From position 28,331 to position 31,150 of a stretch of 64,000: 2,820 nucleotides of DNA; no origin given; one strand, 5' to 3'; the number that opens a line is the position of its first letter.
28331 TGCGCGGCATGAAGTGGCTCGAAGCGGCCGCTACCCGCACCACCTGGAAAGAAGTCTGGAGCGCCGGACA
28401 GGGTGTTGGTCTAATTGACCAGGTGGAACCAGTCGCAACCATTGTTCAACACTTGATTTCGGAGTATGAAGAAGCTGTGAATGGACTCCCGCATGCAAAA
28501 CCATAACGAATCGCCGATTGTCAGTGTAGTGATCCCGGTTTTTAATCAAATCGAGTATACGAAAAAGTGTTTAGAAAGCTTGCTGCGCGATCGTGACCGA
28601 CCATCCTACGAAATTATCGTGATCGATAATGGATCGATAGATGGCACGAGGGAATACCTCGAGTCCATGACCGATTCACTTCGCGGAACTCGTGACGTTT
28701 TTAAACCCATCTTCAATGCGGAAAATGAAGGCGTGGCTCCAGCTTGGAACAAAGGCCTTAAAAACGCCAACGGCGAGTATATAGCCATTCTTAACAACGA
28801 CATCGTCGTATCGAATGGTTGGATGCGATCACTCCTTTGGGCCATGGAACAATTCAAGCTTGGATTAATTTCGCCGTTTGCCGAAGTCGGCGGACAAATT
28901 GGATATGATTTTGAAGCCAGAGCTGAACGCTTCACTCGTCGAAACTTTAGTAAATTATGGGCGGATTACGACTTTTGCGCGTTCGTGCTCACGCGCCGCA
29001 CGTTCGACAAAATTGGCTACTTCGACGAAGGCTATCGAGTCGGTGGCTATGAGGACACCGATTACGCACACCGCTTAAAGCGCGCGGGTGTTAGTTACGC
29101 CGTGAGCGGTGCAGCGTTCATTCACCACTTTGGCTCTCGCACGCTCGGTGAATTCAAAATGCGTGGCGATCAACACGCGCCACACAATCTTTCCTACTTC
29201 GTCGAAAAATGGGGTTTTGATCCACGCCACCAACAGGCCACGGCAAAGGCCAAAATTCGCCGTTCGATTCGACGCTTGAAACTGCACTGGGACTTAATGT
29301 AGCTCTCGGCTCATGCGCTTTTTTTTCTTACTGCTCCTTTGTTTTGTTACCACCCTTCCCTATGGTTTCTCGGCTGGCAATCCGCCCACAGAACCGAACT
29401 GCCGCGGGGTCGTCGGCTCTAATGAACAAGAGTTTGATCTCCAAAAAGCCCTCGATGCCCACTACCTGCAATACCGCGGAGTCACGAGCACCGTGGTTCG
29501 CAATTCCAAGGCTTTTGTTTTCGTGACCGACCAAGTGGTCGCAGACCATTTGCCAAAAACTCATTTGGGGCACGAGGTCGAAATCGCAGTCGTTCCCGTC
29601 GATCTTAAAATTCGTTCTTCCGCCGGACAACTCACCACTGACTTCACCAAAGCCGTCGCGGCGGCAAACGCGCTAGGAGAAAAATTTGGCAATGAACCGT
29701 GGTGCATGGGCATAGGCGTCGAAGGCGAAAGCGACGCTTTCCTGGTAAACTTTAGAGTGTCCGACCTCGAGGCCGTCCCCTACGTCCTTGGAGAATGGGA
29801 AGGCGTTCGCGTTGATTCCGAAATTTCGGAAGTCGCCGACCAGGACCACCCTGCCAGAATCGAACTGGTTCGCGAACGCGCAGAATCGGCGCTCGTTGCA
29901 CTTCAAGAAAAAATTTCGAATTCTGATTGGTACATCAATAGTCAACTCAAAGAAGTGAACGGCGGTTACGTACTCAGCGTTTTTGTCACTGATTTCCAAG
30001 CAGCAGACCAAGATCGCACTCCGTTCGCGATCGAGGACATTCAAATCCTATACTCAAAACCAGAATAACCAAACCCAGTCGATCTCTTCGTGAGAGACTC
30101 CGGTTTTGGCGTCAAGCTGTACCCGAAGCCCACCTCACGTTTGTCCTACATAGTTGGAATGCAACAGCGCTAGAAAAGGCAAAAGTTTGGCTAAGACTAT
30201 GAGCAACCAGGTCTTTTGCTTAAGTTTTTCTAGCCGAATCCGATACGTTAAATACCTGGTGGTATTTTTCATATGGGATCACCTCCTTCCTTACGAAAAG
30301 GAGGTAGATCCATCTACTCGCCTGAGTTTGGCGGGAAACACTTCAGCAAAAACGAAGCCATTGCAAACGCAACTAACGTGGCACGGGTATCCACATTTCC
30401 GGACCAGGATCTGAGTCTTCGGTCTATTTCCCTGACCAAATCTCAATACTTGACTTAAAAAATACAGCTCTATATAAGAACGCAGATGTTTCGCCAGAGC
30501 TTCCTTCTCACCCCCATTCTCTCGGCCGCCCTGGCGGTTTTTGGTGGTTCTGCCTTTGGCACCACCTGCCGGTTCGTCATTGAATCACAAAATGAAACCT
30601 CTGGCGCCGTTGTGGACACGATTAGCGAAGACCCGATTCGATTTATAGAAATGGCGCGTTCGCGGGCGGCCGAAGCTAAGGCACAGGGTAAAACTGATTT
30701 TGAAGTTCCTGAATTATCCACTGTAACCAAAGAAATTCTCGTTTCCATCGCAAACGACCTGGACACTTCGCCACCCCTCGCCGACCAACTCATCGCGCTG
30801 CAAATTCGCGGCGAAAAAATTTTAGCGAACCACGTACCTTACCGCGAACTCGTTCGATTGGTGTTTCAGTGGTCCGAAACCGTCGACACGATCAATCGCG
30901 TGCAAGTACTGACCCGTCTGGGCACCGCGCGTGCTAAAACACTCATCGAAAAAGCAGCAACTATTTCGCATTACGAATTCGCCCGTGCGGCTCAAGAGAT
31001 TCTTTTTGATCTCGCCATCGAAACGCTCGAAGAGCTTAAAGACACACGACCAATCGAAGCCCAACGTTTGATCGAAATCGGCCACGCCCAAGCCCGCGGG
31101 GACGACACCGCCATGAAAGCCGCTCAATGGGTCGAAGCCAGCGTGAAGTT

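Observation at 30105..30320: Type I toxin-like small ORF: 45-aa hydrophobic peptide whose strong SD is locked in a 12-bp hairpin with an anti-SD copy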

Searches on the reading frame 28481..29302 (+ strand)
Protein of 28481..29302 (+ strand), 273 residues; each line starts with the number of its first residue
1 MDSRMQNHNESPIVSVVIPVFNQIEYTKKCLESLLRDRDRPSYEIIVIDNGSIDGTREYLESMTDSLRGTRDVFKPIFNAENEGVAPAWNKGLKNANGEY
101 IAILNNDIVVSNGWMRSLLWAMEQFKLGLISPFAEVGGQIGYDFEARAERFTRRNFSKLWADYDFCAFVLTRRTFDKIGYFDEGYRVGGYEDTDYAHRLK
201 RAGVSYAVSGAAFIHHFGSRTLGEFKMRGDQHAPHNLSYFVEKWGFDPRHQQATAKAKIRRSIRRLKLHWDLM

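Call 11: search_protein_families(library=pfam, proteins=[window:28481-29302:+], max_evalue=0.1)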
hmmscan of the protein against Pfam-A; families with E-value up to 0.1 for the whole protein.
window:28481-29302:+ (273 aa): 7 families
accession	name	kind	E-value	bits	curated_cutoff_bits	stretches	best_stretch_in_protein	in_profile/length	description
PF00535.33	Glycos_transf_2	-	2.4e-27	96.3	23.3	1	15-157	1-145/168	Glycosyl transferase family 2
PF10111.15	Glyco_tranf_2_2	-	3.7e-10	40.2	27.3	2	15-114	1-98/276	Glycosyltransferase like family 2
PF13641.12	Glyco_tranf_2_3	-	3.7e-08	34.1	27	1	14-223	3-218/230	Glycosyltransferase like family 2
PF02709.20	Glyco_transf_7C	-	0.00035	20.6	23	1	166-206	22-62/78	N-terminal domain of galactosyltransferase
PF13506.12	Glyco_transf_21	-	0.014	15.3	21.7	0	90-165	23-96/174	Glycosyl transferase family 21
PF09718.15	Tape_meas_lam_C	-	0.055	14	23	0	50-80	5-35/76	Lambda phage tail tape-measure protein (Tape_meas_lam_C)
PF13704.12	Glyco_tranf_2_4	-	0.087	13.8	27.5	0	44-65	21-42/98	Glycosyl transferase family 2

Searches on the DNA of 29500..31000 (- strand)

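Call 7: search_rna_families(source=window, start=29500, end=31000, threshold=evalue, max_evalue=10)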
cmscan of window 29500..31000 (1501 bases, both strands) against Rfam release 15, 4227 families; matches with E-value up to 10: 1.
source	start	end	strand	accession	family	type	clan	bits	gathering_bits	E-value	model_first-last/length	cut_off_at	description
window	30350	30438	+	RF02480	GlsR14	Gene; snRNA; snoRNA; CD-box;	-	12.5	90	7.3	1-68/68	no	Small nucleolar RNA GlsR14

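Call 82: search_dna_similar(query=window:30067-30332:-, collection=plasmids, mode=distant, max_evalue=0.001, max_rows=10)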
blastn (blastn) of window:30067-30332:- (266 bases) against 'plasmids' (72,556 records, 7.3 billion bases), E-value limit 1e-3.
No match.

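Call 83: search_dna_similar(query=window:30067-30332:-, collection=phages, mode=distant, max_evalue=0.001, max_rows=10)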
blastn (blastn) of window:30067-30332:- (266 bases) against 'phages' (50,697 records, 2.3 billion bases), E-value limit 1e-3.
No match.
